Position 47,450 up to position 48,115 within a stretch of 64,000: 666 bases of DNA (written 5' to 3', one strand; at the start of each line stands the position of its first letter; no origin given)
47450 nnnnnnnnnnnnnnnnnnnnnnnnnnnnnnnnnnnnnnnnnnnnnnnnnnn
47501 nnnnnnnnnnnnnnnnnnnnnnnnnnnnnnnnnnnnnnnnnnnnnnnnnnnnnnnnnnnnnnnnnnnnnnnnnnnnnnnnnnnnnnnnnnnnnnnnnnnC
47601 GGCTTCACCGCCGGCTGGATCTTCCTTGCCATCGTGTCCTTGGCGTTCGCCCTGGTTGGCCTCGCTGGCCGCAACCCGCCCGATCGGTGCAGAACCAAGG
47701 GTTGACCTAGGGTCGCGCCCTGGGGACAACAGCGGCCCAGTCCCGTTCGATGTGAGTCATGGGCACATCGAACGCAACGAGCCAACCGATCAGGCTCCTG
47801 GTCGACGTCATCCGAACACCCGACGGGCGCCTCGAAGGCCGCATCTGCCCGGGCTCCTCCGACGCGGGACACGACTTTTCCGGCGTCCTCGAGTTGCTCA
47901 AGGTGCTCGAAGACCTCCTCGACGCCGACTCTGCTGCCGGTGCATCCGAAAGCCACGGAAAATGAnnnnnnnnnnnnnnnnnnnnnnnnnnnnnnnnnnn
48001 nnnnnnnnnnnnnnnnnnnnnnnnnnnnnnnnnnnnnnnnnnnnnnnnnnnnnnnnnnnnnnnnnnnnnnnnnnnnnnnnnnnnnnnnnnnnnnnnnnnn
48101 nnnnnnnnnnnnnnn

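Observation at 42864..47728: Conserved 34-nt element with tandem GGGTCG half-sites on both sides of the LAL-regulator module, each 31 nt before an ATG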

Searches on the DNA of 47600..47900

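Call 48: search_rna_families(source=window, start=47600, end=47900, threshold=evalue, max_evalue=10)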
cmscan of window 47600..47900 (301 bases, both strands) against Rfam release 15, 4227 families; matches with E-value up to 10: 3.
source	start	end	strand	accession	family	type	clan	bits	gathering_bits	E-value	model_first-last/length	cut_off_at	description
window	47600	47649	+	RF03466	mir-1184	Gene; miRNA;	-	13.9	70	5.4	47-99/99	5'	mir-1184 microRNA precursor family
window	47656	47721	-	RF00674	mir-187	Gene; miRNA;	-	13.6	58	3.3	1-81/81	no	mir-187 microRNA precursor family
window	47600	47641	-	RF00441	snoZ242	Gene; snRNA; snoRNA; CD-box;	-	12.1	90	1.1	1-46/198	3'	Small nucleolar RNA Z242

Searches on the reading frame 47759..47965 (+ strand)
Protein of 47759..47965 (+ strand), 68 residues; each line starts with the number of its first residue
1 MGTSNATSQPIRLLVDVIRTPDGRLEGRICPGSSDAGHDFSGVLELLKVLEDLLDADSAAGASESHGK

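Call 9: search_protein_families(library=pfam, proteins=[window:47759-47965:+], max_evalue=0.01)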
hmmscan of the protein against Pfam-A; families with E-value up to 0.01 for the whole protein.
window:47759-47965:+ (68 aa): 0 families

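Call 41: find_homologous_proteins(query=window:47759-47965:+, max_evalue=0.01)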
Query window:47759-47965:+ (68 aa): 117 proteins with E <= 0.01 among 117 candidates.
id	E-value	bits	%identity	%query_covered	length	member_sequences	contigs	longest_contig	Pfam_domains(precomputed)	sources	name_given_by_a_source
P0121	1.5e-33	131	94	100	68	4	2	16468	-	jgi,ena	jgi:hypothetical protein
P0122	2.6e-23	99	81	94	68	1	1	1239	-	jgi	jgi:hypothetical protein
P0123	2.1e-21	93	74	97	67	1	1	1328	-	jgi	jgi:hypothetical protein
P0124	3.0e-21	92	69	100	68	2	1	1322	-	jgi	jgi:hypothetical protein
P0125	1.6e-20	90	75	94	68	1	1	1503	-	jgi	jgi:hypothetical protein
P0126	3.7e-20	89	70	94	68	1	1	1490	-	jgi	jgi:hypothetical protein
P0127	7.1e-19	85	69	100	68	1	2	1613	-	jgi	jgi:hypothetical protein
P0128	3.1e-16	76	73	82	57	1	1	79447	-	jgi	jgi:hypothetical protein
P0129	6.9e-16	75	70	84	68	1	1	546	-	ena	-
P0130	5.0e-15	73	74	79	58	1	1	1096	-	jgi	jgi:hypothetical protein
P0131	8.6e-15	72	72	79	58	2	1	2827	-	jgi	jgi:hypothetical protein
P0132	2.2e-12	64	58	93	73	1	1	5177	-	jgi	jgi:hypothetical protein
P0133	5.3e-12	63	64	81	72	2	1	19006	-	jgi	jgi:hypothetical protein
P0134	5.8e-12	63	65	79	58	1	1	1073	-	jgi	jgi:hypothetical protein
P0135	1.3e-11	62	54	93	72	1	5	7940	-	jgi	jgi:hypothetical protein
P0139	1.6e-10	58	50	62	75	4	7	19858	-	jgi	jgi:hypothetical protein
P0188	1.4e-7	49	48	99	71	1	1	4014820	-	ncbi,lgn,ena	-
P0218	3.6e-6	45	60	62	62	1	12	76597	-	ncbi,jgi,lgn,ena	ncbi:MAG: hypothetical protein ABSH30_13775 [Acidimicrobiales bacterium]|jgi:hypothetical protein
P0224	1.0e-5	43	57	62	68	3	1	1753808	-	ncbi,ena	-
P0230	2.1e-5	42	53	69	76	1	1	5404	-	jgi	jgi:hypothetical protein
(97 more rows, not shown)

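Call 42: find_encoding_contigs(protein=P0188, flank=6000, max_places=2)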
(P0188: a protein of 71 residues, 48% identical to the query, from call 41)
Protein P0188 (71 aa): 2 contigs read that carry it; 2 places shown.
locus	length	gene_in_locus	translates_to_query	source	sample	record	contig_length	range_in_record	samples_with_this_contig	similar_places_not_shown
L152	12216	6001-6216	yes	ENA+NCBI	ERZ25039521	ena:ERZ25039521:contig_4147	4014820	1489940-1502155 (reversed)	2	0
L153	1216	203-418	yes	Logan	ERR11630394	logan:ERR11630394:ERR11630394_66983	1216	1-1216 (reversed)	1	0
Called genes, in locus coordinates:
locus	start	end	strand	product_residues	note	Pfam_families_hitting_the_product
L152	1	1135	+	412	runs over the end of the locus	PF00872:Transposase_mut, PF10551:MULE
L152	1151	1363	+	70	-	-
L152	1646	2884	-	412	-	PF07690:MFS_1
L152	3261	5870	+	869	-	PF13191:AAA_16, PF13401:AAA_22, PF00196:GerE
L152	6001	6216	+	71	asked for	-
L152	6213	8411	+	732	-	PF03176:MMPL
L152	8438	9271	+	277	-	PF00561:Abhydrolase_1, PF12146:Hydrolase_4, PF12697:Abhydrolase_6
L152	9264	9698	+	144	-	PF14079:DUF4260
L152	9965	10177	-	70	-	-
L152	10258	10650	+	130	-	PF01850:PIN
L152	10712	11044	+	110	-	PF01527:HTH_Tnp_1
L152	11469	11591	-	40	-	-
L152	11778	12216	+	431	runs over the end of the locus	PF13384:HTH_23 (weak), PF13936:HTH_38, PF00665:rve (weak)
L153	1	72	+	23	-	?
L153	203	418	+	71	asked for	-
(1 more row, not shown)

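Call 43: find_encoding_contigs(protein=P0139, flank=6000, max_places=2)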
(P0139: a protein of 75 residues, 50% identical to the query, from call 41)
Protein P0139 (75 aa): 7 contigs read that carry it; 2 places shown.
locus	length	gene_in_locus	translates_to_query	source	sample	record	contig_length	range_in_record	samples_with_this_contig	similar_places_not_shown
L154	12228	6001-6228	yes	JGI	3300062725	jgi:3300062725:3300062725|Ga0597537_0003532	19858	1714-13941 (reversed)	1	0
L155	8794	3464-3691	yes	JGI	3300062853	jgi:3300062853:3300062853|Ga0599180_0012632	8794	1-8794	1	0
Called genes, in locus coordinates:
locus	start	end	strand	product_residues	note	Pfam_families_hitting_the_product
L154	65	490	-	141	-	PF00903:Glyoxalase, PF13669:Glyoxalase_4, PF18029:Glyoxalase_6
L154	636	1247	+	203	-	-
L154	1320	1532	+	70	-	-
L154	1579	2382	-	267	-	PF07690:MFS_1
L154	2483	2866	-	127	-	PF07690:MFS_1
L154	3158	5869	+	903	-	PF13191:AAA_16, PF13401:AAA_22 (faint), PF07719:TPR_2 (faint), PF00196:GerE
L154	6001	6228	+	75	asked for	-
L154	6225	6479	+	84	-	PF04024:PspC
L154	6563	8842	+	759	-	PF03176:MMPL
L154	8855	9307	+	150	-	PF02627:CMD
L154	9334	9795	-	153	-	PF07366:SnoaL, PF12680:SnoaL_2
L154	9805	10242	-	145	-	PF00903:Glyoxalase, PF12681:Glyoxalase_2 (weak), PF18029:Glyoxalase_6 (weak)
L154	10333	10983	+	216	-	PF00440:TetR_N, PF16859:TetR_C_11, PF13977:TetR_C_6 (weak)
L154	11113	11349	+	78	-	-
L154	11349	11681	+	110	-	-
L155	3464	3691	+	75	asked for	-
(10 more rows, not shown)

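Call 62: search_protein_families(library=ncbifam, proteins=[window:47759-47965:+], max_evalue=0.01)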
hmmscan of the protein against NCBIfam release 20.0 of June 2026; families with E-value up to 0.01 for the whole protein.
window:47759-47965:+ (68 aa): 0 families

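Call 64: predict_structure(alignment_id=A3)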
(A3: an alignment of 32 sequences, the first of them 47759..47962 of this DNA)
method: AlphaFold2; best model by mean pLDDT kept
length: 68 residues; sequences in the alignment: 32
mean_pLDDT: 78.0   pTM: 0.60
mean pLDDT of the five models: 78.0, 77.7, 77.6, 76.5, 75.5
residues with pLDDT >= 90: 30; 70-90: 17; 50-70: 12; < 50: 9
segments of 3 or more residues with pLDDT < 50: 1-3, 64-68
pLDDT, mean of each block of 10 residues (from residue 1): 56 91 94 81 94 79 45
secondary structure, 60 per line:
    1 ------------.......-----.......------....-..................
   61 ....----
elements in order: E13-19 E25-31 E38-41 H43-64

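Call 66: fold_search(model_id=the predicted structure, library=pdb)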
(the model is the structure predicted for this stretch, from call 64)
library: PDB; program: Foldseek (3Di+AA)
matches with E <= 10: 611; with E <= 0.001: 0
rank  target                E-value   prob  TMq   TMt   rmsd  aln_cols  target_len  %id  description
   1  3k44_A                2.9e-01  0.35  0.34  0.22   5.9        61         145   20  Crystal Structure of Drosophila melanogaster Pur-alpha (released 2009-10-27)
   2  6d2s                  3.7e-01  0.21  0.19  0.06   6.1        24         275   38  Mycobacterium tuberculosis transcriptional regulator (released 2019-04-17)
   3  2w9j_A                4.8e-01  0.54  0.39  0.37   5.7        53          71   11  The crystal structure of SRP14 from the Schizosaccharomyces pombe signal recognition particle (released 2009-02-03)
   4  1txd                  4.8e-01  0.35  0.33  0.08   7.2        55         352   16  Crystal Structure of the DH/PH domains of Leukemia-associated RhoGEF (released 2004-09-21)
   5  6ekk_A                6.7e-01  0.23  0.36  0.10   8.6        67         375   21  Crystal structure of GEF domain of DENND 1A in complex with Rab GTPase Rab35-GDP bound state. (released 2018-10-17)
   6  3k44_B                6.7e-01  0.21  0.34  0.22   5.9        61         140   20  Crystal Structure of Drosophila melanogaster Pur-alpha (released 2009-10-27)
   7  6jdg_B                8.1e-01  0.30  0.30  0.22   6.2        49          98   20  Complexed crystal structure of PaSSB with ssDNA dT20 at 2.39 angstrom resolution (released 2019-12-11)
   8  8fm9_A                8.1e-01  0.30  0.37  0.11   9.4        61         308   15  Nodavirus RNA replication proto-crown, detergent-solubliized C12 multimer (released 2023-02-01)
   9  6zn8_C                9.2e-01  0.25  0.31  0.32   4.8        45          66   22  Crystal structure of the H. influenzae VapXD toxin-antitoxin complex (released 2020-11-04)
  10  7vum_C                9.8e-01  0.23  0.29  0.22   6.2        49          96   20  Crystal structure of SSB complexed with que (released 2022-03-09)
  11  2dnt_MODEL_1_A        9.8e-01  0.12  0.27  0.25  13.6        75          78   16  Solution Structure of RSGI RUH-064, a Chromo Domain from Human cDNA (released 2006-10-26)
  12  4dq4                  1.1e+00  0.16  0.30  0.15   5.7        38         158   26  Bovine beta-lactoglobulin complex with linoleic acid (released 2012-02-29)
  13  3tw8_A                1.1e+00  0.15  0.35  0.11   8.6        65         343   18  GEF domain of DENND 1B in complex with Rab GTPase Rab35 (released 2011-11-16)
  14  4g1e_B                1.1e+00  0.14  0.33  0.04  20.4        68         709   10  Crystal structure of integrin alpha V beta 3 with coil-coiled tag. (released 2012-12-12)
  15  1e8o_D                1.1e+00  0.12  0.26  0.24   6.7        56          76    7  Core of the Alu domain of the mammalian SRP (released 2000-11-08)
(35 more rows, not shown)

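Call 67: find_encoding_contigs(protein=P0224, flank=4000, max_places=1)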
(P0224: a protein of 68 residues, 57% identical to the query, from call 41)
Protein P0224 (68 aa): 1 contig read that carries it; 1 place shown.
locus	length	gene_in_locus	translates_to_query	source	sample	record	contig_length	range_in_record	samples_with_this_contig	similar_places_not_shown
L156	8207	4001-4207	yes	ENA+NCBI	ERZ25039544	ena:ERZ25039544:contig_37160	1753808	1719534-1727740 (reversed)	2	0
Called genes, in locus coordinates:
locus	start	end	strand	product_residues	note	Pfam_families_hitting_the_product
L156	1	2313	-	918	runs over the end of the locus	PF13191:AAA_16, PF13401:AAA_22 (weak), PF13424:TPR_12 (faint), PF00196:GerE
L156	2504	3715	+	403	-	PF07690:MFS_1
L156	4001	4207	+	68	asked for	-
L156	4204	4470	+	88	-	PF04024:PspC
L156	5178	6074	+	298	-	PF03176:MMPL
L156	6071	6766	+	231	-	PF03176:MMPL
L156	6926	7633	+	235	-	-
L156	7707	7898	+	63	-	-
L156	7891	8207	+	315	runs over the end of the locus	PF01370:Epimerase, PF13460:NAD_binding_10 (weak)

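Call 68: find_encoding_contigs(protein=P0218, flank=4000, max_places=1)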
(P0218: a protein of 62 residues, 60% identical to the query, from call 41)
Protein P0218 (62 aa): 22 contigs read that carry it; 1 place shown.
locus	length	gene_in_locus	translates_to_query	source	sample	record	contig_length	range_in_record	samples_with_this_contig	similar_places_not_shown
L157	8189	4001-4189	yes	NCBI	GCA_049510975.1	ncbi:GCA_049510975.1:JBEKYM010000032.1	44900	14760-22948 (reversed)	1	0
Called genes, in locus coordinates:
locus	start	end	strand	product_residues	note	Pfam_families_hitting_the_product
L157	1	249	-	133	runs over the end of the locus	PF01243:PNPOx_N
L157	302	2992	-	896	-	PF13191:AAA_16, PF13401:AAA_22 (faint), PF13424:TPR_12 (faint), PF00196:GerE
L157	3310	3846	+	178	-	PF01872:RibD_C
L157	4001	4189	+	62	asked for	-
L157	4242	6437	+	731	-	PF03176:MMPL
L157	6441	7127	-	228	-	PF00106:adh_short, PF01370:Epimerase, PF08659:KR (weak), PF13561:adh_short_C2, PF16363:GDP_Man_Dehyd (weak)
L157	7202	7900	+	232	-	PF00392:GntR, PF07729:FCD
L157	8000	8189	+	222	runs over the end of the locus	PF00881:Nitroreductase, PF14512:TM1586_NiRdase (faint)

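Call 69: find_encoding_contigs(protein=P0230, flank=4000, max_places=1)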
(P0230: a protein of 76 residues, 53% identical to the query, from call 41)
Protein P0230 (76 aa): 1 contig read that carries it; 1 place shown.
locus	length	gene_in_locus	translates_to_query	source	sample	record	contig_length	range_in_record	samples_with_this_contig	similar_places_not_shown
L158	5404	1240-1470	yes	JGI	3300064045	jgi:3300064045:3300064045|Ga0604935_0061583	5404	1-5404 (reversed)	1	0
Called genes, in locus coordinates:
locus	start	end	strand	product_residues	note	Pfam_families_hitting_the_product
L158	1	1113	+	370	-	?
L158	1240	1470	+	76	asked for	-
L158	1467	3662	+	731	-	PF03176:MMPL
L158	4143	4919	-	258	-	PF00106:adh_short, PF08659:KR, PF13561:adh_short_C2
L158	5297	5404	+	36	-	?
